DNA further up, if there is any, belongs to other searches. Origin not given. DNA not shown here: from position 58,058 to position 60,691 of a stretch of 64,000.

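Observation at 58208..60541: Secreted fusion of an Asp-box beta-propeller and a lipase-like alpha/beta hydrolase joined by a (TP)n linker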

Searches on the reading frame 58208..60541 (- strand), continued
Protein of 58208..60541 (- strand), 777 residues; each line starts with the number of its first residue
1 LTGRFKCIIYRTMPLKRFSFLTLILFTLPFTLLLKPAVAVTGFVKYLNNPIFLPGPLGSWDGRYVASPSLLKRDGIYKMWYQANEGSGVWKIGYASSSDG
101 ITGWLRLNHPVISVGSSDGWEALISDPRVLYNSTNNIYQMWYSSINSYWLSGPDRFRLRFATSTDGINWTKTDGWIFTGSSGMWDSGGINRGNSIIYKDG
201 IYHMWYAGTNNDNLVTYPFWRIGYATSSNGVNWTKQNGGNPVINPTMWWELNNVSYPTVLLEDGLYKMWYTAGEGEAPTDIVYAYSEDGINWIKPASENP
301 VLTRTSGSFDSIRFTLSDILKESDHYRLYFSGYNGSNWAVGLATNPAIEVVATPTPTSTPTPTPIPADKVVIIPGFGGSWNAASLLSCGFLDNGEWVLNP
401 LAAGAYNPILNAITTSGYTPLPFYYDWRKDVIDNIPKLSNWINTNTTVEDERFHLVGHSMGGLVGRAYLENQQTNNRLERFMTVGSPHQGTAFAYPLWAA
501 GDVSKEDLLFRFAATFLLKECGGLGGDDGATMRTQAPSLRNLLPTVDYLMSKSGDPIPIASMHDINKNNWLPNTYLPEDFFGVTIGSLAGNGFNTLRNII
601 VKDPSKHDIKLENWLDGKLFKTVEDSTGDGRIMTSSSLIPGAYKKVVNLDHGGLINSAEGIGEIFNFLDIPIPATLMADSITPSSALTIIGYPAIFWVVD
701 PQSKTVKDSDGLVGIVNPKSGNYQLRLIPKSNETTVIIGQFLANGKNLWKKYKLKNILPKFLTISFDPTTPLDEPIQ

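Call 6: find_homologous_proteins(query=window:58208-60541:-, max_evalue=0.001)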
Query window:58208-60541:- (777 aa): 1539 proteins with E <= 0.001 among 8000 candidates; the best 120 are listed.
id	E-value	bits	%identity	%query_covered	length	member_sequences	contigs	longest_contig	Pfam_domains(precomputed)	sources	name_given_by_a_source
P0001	0.0e+0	1179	100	65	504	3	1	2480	PF02089.22,PF22847.3,PF12697.14,PF02450.22,PF04041.20,PF00561.27,PF07819.20,PF24096.3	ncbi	ncbi:MAG: laminin G, partial [uncultured bacterium]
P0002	1.5e-252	859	51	98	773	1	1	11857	PF02089.22,PF22847.3,PF02450.22,PF04041.20,PF00561.27,PF07819.20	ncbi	-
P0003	3.6e-235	801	49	95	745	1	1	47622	PF02089.22,PF02450.22,PF04041.20,PF00561.27,PF07819.20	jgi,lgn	jgi:pimeloyl-ACP methyl ester carboxylesterase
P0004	1.5e-216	740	47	98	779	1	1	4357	PF02089.22,PF02450.22,PF04041.20,PF00561.27,PF07819.20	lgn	-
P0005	4.6e-215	735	45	95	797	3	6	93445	PF02089.22,PF02450.22,PF04041.20,PF07819.20,PF24096.3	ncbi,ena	-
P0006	2.3e-206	706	44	99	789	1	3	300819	PF22847.3,PF02450.22,PF04041.20,PF07819.20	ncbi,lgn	-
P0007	1.1e-205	704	45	98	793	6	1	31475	PF02089.22,PF22847.3,PF02450.22,PF04041.20,PF00561.27,PF07819.20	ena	-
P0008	7.4e-204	698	42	98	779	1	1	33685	PF02089.22,PF02450.22,PF04041.20,PF07819.20,PF24096.3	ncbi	-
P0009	9.1e-204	697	44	90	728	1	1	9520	PF02089.22,PF02450.22,PF00561.27,PF07819.20,PF24096.3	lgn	-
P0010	2.3e-196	673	45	95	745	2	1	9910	PF02089.22,PF02450.22,PF04041.20,PF07819.20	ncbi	-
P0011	1.7e-193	664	44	97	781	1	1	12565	PF02089.22,PF05057.21,PF02450.22,PF04041.20,PF07819.20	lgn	-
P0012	3.3e-190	653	41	99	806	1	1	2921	PF02089.22,PF06028.18,PF02450.22,PF00561.27,PF07819.20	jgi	jgi:pimeloyl-ACP methyl ester carboxylesterase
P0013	6.2e-190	652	43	94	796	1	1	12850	PF02089.22,PF02450.22,PF04041.20,PF07819.20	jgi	jgi:pimeloyl-ACP methyl ester carboxylesterase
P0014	8.0e-190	651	42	94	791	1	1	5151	PF02450.22,PF07819.20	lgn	-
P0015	2.0e-189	650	43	99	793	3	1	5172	PF02089.22,PF22847.3,PF02450.22,PF04041.20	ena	-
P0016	1.7e-187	644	42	97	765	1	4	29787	PF02089.22,PF02450.22,PF04041.20,PF00561.27,PF07819.20,PF24096.3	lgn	-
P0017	4.9e-181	622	42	95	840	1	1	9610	PF02089.22,PF02450.22,PF04041.20,PF07819.20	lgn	-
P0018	5.8e-179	615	40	94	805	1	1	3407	PF02089.22,PF02450.22,PF07819.20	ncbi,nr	ncbi:MAG: hypothetical protein NT149_03445 [Candidatus Gottesmanbacteria bacterium]|nr:hypothetical 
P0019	2.1e-178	614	43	90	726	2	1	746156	PF02089.22,PF02450.22,PF04041.20,PF07819.20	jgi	-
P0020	3.7e-178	613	42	98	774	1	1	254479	PF02089.22,PF06028.18,PF02450.22,PF07819.20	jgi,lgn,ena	-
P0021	3.7e-178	613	44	90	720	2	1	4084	PF02089.22,PF05057.21,PF02450.22,PF07819.20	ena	-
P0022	7.7e-178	612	39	96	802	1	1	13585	PF02089.22,PF02450.22,PF04041.20,PF00561.27,PF07819.20,PF24096.3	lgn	-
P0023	1.2e-177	611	39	98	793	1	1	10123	PF02089.22,PF00251.27,PF02450.22,PF04041.20,PF07819.20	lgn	-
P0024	2.0e-176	607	42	94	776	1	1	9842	PF02089.22,PF22847.3,PF12697.14,PF02450.22,PF04041.20,PF00561.27,PF07819.20,PF24096.3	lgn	-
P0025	2.1e-175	604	41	97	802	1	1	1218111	PF02089.22,PF02450.22,PF04041.20,PF07819.20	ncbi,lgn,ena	-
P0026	4.5e-172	593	40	98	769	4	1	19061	PF02089.22,PF22847.3,PF12697.14,PF02450.22,PF04041.20,PF00561.27,PF07819.20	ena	-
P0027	2.6e-171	590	40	96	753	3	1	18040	PF02089.22,PF05057.21,PF02450.22,PF04041.20,PF07819.20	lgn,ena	-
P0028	5.9e-170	586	40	97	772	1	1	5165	PF02089.22,PF02450.22,PF04041.20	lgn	-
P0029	7.1e-170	585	41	97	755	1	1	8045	PF02089.22,PF02450.22,PF04041.20,PF07819.20,PF24096.3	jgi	jgi:pimeloyl-ACP methyl ester carboxylesterase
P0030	7.3e-169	582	42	96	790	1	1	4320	PF02450.22,PF04041.20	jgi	jgi:predicted GH43/DUF377 family glycosyl hydrolase/pimeloyl-ACP methyl ester carboxylesterase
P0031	4.3e-168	579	40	97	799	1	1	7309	PF02089.22,PF22847.3,PF00251.27,PF02450.22,PF04041.20,PF07819.20,PF24096.3,PF04616.21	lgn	-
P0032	5.2e-167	576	40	98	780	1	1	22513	PF02089.22,PF22847.3,PF06028.18,PF02450.22,PF04041.20,PF00561.27,PF07819.20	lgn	-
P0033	2.4e-166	574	40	98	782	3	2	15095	PF02089.22,PF22847.3,PF02450.22,PF04041.20,PF07819.20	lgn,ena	-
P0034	9.7e-166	572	41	98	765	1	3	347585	PF02089.22,PF22847.3,PF06028.18,PF00251.27,PF12697.14,PF02450.22,PF04041.20,PF00561.27,PF07819.20,PF24096.3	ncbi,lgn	-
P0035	6.8e-162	559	39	90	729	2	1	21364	PF02089.22,PF01674.25,PF02450.22,PF04041.20,PF00561.27,PF07819.20,PF24096.3,PF12146.16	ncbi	-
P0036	3.6e-160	553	40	95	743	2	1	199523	PF02089.22,PF02450.22,PF04041.20,PF07819.20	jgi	-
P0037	8.4e-160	552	39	98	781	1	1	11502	PF02089.22,PF02450.22,PF04041.20,PF07819.20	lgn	-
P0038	1.0e-158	548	40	97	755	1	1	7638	PF02089.22,PF02450.22,PF04041.20,PF07819.20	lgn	-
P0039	4.0e-158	547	39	97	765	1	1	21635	PF02089.22,PF22847.3,PF02450.22,PF04041.20,PF00561.27,PF07819.20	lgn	-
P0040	6.2e-158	546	39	95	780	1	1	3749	PF02089.22,PF02450.22,PF04041.20,PF00561.27,PF07819.20,PF24096.3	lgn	-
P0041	1.4e-157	545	38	99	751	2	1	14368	PF02089.22,PF02450.22,PF04041.20,PF07819.20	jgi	-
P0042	2.2e-157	544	39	97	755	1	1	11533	PF02089.22,PF02450.22,PF04041.20,PF07819.20,PF24096.3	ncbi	-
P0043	1.9e-154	534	38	98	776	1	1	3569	PF02089.22,PF02450.22,PF04041.20,PF00561.27,PF07819.20,PF24096.3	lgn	-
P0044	3.2e-154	534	41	95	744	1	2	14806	PF02089.22,PF22847.3,PF00251.27,PF12697.14,PF02450.22,PF04041.20,PF00561.27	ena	-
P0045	1.8e-153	531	37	94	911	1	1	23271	PF01764.32,PF02089.22,PF02450.22,PF04041.20,PF00561.27,PF07819.20,PF12146.16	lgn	-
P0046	7.1e-153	529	41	89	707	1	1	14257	PF02089.22,PF02450.22,PF04041.20,PF00561.27,PF07819.20,PF24096.3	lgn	-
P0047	5.1e-152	526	40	90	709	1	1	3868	PF02089.22,PF02450.22,PF07819.20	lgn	-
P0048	1.9e-151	524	39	98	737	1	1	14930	PF02089.22,PF22847.3,PF12697.14,PF02450.22,PF04041.20,PF07819.20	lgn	-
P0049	2.7e-150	521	38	94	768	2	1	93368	PF02089.22,PF00251.27,PF02450.22,PF04041.20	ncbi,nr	ncbi:hypothetical protein HY409_03505 [Candidatus Gottesmanbacteria bacterium]|nr:hypothetical prote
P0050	7.0e-148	513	38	96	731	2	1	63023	PF02089.22,PF02450.22,PF04041.20,PF00561.27,PF07819.20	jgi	-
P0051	2.4e-147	511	39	97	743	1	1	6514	PF02089.22,PF22847.3,PF02450.22,PF04041.20,PF24096.3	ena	-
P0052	3.5e-147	510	37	95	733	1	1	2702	PF02089.22,PF22847.3,PF00251.27,PF02450.22,PF04041.20,PF00561.27,PF07819.20,PF24096.3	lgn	-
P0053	4.3e-146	507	43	74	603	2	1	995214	PF02089.22,PF05057.21,PF02450.22,PF07819.20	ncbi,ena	-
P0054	8.6e-146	506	38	94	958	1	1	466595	PF01764.32,PF02089.22,PF05057.21,PF02450.22,PF04041.20,PF00561.27,PF07819.20,PF12146.16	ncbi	ncbi:MAG: alpha/beta fold hydrolase [Microgenomates group bacterium]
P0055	2.0e-145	504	40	90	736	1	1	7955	PF02450.22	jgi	jgi:pimeloyl-ACP methyl ester carboxylesterase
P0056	2.6e-143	497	41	74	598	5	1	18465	PF02089.22,PF05057.21,PF02450.22,PF07819.20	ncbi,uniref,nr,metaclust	ncbi:hypothetical protein A2363_00950 [Candidatus Gottesmanbacteria bacterium RIFOXYB1_FULL_47_11]|u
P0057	1.0e-141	492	37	95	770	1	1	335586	PF02089.22,PF06028.18,PF00251.27,PF02450.22,PF04041.20,PF00561.27,PF07819.20,PF24096.3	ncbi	-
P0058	1.9e-141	491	39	98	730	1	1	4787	PF02089.22,PF22847.3,PF00251.27,PF02450.22,PF04041.20,PF00561.27,PF07819.20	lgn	-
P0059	4.3e-140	487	39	90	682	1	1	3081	PF02089.22,PF22847.3,PF02450.22,PF04041.20,PF00561.27,PF07819.20,PF24096.3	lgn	-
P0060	7.5e-140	486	39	98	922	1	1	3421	PF02089.22,PF02450.22,PF04041.20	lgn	-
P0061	1.0e-138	482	38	99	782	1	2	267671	PF02089.22,PF22847.3,PF02450.22,PF04041.20,PF00561.27,PF07819.20,PF24096.3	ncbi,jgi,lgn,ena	-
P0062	2.3e-134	468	38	98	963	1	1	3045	PF02089.22,PF02450.22,PF04041.20,PF07819.20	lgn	-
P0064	5.5e-132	460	36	97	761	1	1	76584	PF02089.22,PF22847.3,PF06028.18,PF00251.27,PF02450.22,PF04041.20,PF00561.27,PF07819.20,PF24096.3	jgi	jgi:pimeloyl-ACP methyl ester carboxylesterase/predicted GH43/DUF377 family glycosyl hydrolase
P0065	2.7e-131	458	38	90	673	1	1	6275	PF02089.22,PF22847.3,PF02450.22,PF04041.20,PF00561.27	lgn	-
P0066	5.9e-131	457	50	49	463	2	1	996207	PF04041.20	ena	-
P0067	6.7e-131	456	36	98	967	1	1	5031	PF02089.22,PF02450.22,PF04041.20,PF00561.27,PF07819.20,PF12146.16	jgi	jgi:pimeloyl-ACP methyl ester carboxylesterase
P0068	1.3e-126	442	36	98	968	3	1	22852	PF02089.22,PF02450.22,PF04041.20,PF00561.27,PF07819.20,PF12146.16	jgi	-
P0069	9.2e-126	439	49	54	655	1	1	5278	PF02089.22,PF02450.22,PF07819.20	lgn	-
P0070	1.2e-125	439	35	97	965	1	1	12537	PF02089.22,PF22847.3,PF00251.27,PF02450.22,PF04041.20,PF00561.27,PF07819.20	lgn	-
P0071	2.3e-125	438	37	95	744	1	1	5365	PF02089.22,PF22847.3,PF12697.14,PF02450.22,PF00561.27,PF07819.20,PF24096.3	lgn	-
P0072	4.1e-125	437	41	48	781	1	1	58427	PF02089.22,PF22847.3,PF02450.22,PF04041.20,PF00561.27,PF07819.20,PF04616.21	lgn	-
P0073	5.9e-125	437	36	42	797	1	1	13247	PF02089.22,PF05057.21,PF02450.22,PF04041.20,PF00561.27,PF07819.20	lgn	-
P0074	1.4e-124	436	36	95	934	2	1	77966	PF02089.22,PF02450.22,PF04041.20,PF07819.20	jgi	jgi:pimeloyl-ACP methyl ester carboxylesterase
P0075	2.2e-124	435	37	92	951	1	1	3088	PF02089.22,PF02450.22,PF04041.20,PF07819.20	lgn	-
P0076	5.7e-124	434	35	98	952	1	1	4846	PF01764.32,PF02089.22,PF02450.22,PF04041.20,PF00561.27,PF07819.20,PF12146.16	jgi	-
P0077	5.4e-123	430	34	98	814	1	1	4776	PF02089.22,PF12697.14,PF02450.22,PF04041.20,PF00561.27,PF07819.20,PF24096.3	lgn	-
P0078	6.0e-123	430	36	96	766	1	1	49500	PF02089.22,PF22847.3,PF04041.20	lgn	-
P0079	1.8e-122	429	35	96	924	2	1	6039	PF02089.22,PF02450.22,PF04041.20,PF00561.27,PF07819.20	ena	-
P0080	8.9e-122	426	36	97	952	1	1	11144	PF02089.22,PF05057.21,PF02450.22,PF04041.20,PF00561.27,PF07819.20,PF12146.16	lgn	-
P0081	8.0e-121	423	34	94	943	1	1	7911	PF02089.22,PF00251.27,PF02450.22,PF04041.20,PF07819.20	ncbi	-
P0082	1.5e-120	422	34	92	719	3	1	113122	PF02089.22,PF22847.3,PF02450.22,PF04041.20,PF15892.12,PF07819.20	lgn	-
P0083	1.5e-120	422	33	100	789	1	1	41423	PF02089.22,PF22847.3,PF05057.21,PF04041.20,PF07819.20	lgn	-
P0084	1.9e-120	422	47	53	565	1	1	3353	PF02089.22,PF12697.14,PF02450.22,PF00561.27,PF07819.20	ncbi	-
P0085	2.4e-120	422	37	94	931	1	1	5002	PF02089.22,PF05057.21,PF02450.22,PF00561.27,PF07819.20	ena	-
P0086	3.4e-120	421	48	54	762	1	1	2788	PF01011.29,PF02089.22,PF13360.14,PF12697.14,PF02450.22,PF13570.14,PF07819.20,PF25293.2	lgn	-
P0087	5.3e-120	420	38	99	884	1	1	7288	PF02089.22,PF04041.20,PF00561.27,PF07819.20,PF12146.16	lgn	-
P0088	5.3e-120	420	36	94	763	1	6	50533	PF02089.22,PF06028.18,PF00251.27,PF02450.22,PF04041.20,PF00561.27,PF07819.20,PF24096.3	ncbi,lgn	-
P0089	4.3e-119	417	36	91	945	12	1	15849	PF02089.22,PF00251.27,PF02450.22,PF04041.20,PF00561.27,PF07819.20,PF12146.16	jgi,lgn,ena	-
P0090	5.2e-119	417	35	94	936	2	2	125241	PF02089.22,PF05057.21,PF02450.22,PF04041.20,PF00561.27,PF07819.20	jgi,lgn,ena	-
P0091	1.6e-118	416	48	53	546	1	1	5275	PF02089.22,PF06028.18,PF02450.22,PF00561.27,PF07819.20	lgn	-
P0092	1.7e-118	415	36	93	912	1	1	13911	PF02089.22,PF02450.22,PF04041.20,PF00561.27,PF07819.20,PF12146.16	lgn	-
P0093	2.1e-118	415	34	99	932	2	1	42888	PF02089.22,PF05057.21,PF02450.22,PF00561.27,PF07819.20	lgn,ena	-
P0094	8.9e-118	413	36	98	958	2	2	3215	PF02089.22,PF02450.22,PF04041.20,PF07819.20,PF12146.16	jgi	-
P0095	1.1e-117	413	35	92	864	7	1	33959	PF02089.22,PF02450.22,PF04041.20,PF07819.20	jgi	-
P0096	1.2e-117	413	35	95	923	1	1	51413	PF02089.22,PF00251.27,PF12697.14,PF02450.22,PF04041.20,PF00561.27,PF07819.20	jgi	-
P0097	1.2e-116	409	47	53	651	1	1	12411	PF02089.22,PF02450.22,PF00561.27,PF07819.20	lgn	-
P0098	4.8e-116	407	47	53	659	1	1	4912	PF02089.22,PF02450.22,PF07819.20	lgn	-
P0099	8.2e-116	407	47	53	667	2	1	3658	PF02089.22,PF05057.21,PF02450.22,PF00561.27,PF07819.20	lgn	-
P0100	1.2e-115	406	34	92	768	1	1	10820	PF02089.22,PF22847.3,PF05057.21,PF02450.22,PF04041.20,PF07819.20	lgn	-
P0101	1.4e-115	406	32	97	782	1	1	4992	PF02089.22,PF12697.14,PF02450.22,PF07819.20,PF24096.3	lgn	-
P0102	2.4e-115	405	44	51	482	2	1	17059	PF02089.22,PF12697.14,PF02450.22,PF07819.20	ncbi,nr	ncbi:alpha/beta fold hydrolase [Candidatus Gottesmanbacteria bacterium]|nr:alpha/beta fold hydrolase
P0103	8.4e-115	403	35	96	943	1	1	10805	PF02089.22,PF02450.22,PF04041.20,PF00561.27,PF07819.20,PF12146.16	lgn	-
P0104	1.5e-114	402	46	53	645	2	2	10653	PF02089.22,PF02450.22,PF07819.20,PF24096.3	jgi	-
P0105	2.7e-113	398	33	95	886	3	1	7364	PF02089.22,PF22847.3,PF02450.22,PF04041.20,PF00561.27,PF07819.20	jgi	-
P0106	7.2e-113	397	42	62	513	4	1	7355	PF02089.22,PF02450.22,PF04041.20,PF00561.27,PF07819.20,PF12146.16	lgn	-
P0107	4.9e-112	394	47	53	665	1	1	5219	PF02089.22,PF02450.22,PF00561.27,PF07819.20,PF24096.3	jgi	-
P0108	4.0e-111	391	45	53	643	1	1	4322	PF02089.22,PF12697.14,PF02450.22,PF07819.20,PF24096.3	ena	-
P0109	8.0e-111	390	36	89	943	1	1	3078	PF02089.22,PF02450.22,PF04041.20,PF00561.27,PF07819.20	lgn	-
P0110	9.7e-111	390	33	93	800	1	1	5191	PF02089.22,PF00251.27,PF02450.22,PF04041.20,PF07819.20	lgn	-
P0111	9.7e-111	390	45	53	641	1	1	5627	PF02089.22,PF12697.14,PF02450.22,PF00561.27,PF07819.20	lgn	-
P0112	2.4e-110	388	32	92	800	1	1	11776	PF02089.22,PF02450.22,PF04041.20,PF07819.20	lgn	-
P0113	3.7e-110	388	45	56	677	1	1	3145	PF02089.22,PF12697.14,PF02450.22,PF07819.20,PF24096.3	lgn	-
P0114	1.4e-109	386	44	53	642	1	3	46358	PF02089.22,PF12697.14,PF02450.22,PF00561.27,PF07819.20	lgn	-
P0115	4.5e-109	384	45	52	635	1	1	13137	PF02089.22,PF02450.22,PF00561.27,PF07819.20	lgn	-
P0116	5.9e-109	384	33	97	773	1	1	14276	PF02089.22,PF22847.3,PF05057.21,PF02450.22,PF04041.20,PF07819.20,PF24096.3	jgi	jgi:predicted GH43/DUF377 family glycosyl hydrolase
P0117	6.5e-109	384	33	92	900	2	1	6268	PF02089.22,PF05057.21,PF02450.22,PF04041.20,PF00561.27,PF07819.20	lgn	-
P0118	1.5e-108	383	31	97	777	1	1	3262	PF02089.22,PF06028.18,PF05057.21,PF02450.22,PF04041.20,PF00561.27,PF07819.20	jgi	jgi:pimeloyl-ACP methyl ester carboxylesterase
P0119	2.7e-108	382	33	94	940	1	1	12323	PF02089.22,PF05057.21,PF02450.22,PF00561.27,PF07819.20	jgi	-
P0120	6.9e-108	380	35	45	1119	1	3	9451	PF22847.3,PF04041.20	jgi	jgi:predicted GH43/DUF377 family glycosyl hydrolase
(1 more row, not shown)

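Call 15: find_encoding_contigs(protein=P0003, flank=6000, max_places=2)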
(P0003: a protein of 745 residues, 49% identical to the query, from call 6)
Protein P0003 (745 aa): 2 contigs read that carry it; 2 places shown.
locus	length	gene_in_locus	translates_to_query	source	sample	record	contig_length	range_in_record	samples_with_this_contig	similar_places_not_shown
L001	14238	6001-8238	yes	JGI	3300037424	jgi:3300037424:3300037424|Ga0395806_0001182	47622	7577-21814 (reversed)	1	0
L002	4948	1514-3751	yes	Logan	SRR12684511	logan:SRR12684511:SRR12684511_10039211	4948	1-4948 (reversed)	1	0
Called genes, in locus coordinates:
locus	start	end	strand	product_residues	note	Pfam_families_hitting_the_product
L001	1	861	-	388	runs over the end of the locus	PF04932:Wzy_C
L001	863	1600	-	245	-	PF00535:Glycos_transf_2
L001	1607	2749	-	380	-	PF13439:Glyco_transf_4, PF13579:Glyco_trans_4_4 (faint), PF20706:GT4-conflict, PF00534:Glycos_transf_1, PF13692:Glyco_trans_1_4, PF13524:Glyco_trans_1_2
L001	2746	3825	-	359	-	PF13439:Glyco_transf_4 (weak), PF20706:GT4-conflict, PF00534:Glycos_transf_1, PF13692:Glyco_trans_1_4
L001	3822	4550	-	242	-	-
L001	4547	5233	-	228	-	PF13489:Methyltransf_23, PF08241:Methyltransf_11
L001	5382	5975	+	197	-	PF08241:Methyltransf_11, PF13649:Methyltransf_25 (faint)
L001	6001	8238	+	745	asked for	PF04041:Glyco_hydro_130 (faint), PF02450:LCAT, PF00561:Abhydrolase_1 (weak), PF02089:Palm_thioest, PF07819:PGAP1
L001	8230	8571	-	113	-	-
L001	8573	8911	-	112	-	-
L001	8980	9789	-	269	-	PF07757:AdoMet_MTase (weak), PF05219:DREV (weak), PF13489:Methyltransf_23, PF08003:Methyltransf_9 (weak), PF13847:Methyltransf_31, PF08241:Methyltransf_11, PF08242:Methyltransf_12, PF13649:Methyltransf_25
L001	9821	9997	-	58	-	-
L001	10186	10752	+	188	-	PF10502:Peptidase_S26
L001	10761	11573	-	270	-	PF02195:ParB_N, PF17762:HTH_ParB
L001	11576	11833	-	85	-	PF01016:Ribosomal_L27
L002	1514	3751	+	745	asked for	PF04041:Glyco_hydro_130 (faint), PF02450:LCAT, PF00561:Abhydrolase_1 (weak), PF02089:Palm_thioest, PF07819:PGAP1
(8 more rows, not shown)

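Call 16: find_encoding_contigs(protein=P0025, flank=7000, max_places=1)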
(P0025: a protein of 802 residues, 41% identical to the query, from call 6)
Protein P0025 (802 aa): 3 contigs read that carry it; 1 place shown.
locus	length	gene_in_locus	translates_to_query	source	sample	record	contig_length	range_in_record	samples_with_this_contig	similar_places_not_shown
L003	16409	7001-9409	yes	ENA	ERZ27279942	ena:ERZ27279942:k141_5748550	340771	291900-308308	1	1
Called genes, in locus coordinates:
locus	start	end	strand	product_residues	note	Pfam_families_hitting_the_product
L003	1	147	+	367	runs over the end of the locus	-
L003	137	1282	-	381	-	PF13439:Glyco_transf_4, PF00534:Glycos_transf_1, PF13692:Glyco_trans_1_4, PF13524:Glyco_trans_1_2 (weak)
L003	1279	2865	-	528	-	PF13231:PMT_2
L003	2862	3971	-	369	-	PF13439:Glyco_transf_4 (weak), PF20706:GT4-conflict, PF00534:Glycos_transf_1, PF13692:Glyco_trans_1_4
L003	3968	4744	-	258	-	PF00535:Glycos_transf_2 (weak)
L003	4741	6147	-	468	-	-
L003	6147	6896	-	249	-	PF00535:Glycos_transf_2 (faint)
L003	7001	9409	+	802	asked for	PF04041:Glyco_hydro_130 (faint), PF02089:Palm_thioest (weak), PF02450:LCAT (weak), PF07819:PGAP1 (weak)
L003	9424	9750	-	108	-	-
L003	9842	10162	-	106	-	-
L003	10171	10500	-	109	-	-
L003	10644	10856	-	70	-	-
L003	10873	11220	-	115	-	-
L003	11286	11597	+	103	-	-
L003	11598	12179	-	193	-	PF00565:SNase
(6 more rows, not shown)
